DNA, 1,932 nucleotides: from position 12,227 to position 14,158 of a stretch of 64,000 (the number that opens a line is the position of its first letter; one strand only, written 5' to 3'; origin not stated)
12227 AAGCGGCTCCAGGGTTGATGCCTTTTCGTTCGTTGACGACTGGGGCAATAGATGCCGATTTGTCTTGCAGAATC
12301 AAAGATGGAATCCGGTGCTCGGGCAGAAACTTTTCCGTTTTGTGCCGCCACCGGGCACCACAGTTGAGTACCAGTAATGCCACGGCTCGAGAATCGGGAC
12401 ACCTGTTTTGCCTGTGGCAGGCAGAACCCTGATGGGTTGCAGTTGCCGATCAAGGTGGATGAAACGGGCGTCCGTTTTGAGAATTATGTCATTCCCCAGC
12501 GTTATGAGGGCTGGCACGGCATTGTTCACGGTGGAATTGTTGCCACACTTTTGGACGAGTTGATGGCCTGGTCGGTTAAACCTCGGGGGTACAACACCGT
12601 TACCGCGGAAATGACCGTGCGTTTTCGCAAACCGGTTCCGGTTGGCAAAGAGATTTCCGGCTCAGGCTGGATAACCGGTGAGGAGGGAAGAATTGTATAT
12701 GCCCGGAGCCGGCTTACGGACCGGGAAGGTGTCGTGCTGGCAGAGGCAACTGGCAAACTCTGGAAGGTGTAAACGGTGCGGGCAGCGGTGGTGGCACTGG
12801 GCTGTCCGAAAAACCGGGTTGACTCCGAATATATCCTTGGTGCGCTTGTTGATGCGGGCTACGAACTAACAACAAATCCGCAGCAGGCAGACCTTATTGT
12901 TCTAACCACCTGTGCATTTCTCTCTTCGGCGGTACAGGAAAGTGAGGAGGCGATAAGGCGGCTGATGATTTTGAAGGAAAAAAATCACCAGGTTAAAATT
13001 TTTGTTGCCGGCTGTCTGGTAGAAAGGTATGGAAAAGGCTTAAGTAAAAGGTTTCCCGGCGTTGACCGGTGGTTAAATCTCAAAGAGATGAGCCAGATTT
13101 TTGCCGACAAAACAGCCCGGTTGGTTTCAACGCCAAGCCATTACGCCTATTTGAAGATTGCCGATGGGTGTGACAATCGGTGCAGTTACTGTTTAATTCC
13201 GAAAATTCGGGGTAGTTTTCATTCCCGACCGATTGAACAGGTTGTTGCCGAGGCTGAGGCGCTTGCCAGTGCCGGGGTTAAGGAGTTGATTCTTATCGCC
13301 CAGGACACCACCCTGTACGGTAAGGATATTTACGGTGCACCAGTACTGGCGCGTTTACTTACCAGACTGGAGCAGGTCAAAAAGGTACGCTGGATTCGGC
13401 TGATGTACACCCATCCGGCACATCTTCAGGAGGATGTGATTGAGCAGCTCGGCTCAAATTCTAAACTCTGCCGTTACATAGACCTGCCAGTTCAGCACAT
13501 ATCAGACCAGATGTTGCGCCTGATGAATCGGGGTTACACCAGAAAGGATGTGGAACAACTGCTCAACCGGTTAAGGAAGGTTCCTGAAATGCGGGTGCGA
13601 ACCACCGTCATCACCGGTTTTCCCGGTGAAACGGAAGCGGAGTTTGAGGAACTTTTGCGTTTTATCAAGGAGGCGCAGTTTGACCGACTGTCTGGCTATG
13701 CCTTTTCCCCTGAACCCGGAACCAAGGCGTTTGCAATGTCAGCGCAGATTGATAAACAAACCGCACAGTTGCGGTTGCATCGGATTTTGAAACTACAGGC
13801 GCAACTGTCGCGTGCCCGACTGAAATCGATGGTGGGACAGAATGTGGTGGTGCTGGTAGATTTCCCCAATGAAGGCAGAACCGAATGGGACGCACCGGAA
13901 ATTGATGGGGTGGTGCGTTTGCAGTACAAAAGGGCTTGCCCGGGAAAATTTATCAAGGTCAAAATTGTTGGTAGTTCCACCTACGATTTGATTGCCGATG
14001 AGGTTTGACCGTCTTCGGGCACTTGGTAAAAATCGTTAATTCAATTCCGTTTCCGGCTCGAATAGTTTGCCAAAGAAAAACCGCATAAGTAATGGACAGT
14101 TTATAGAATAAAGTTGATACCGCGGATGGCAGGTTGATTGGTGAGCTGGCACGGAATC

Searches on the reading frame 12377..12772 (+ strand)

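Call 4: search_protein_families(library=pfam, proteins=[window:12377-12772:+])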
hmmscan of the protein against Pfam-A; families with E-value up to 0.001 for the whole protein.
window:12377-12772:+ (131 aa): 2 families
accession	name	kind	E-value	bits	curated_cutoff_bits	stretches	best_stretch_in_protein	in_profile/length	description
PF03061.28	4HBT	-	2.9e-09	37.6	20.6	1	47-121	1-78/79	Thioesterase superfamily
PF01575.25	MaoC_dehydratas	-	8e-05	22.7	27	1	49-103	52-105/123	MaoC like domain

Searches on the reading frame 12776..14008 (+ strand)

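Call 4: search_protein_families(library=pfam, proteins=[window:12776-14008:+])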
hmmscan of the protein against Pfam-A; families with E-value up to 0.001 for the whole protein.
window:12776-14008:+ (410 aa): 3 families
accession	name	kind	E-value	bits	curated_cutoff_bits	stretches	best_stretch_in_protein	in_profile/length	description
PF04055.27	Radical_SAM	-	5.2e-26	92.2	29.5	1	128-297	3-166/166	Radical SAM superfamily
PF00919.26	UPF0004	-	1.7e-23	82.9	27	1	3-100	2-97/98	Uncharacterized protein family UPF0004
PF18693.7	TRAM_2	-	5.7e-13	49.3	27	1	353-408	1-61/63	TRAM domain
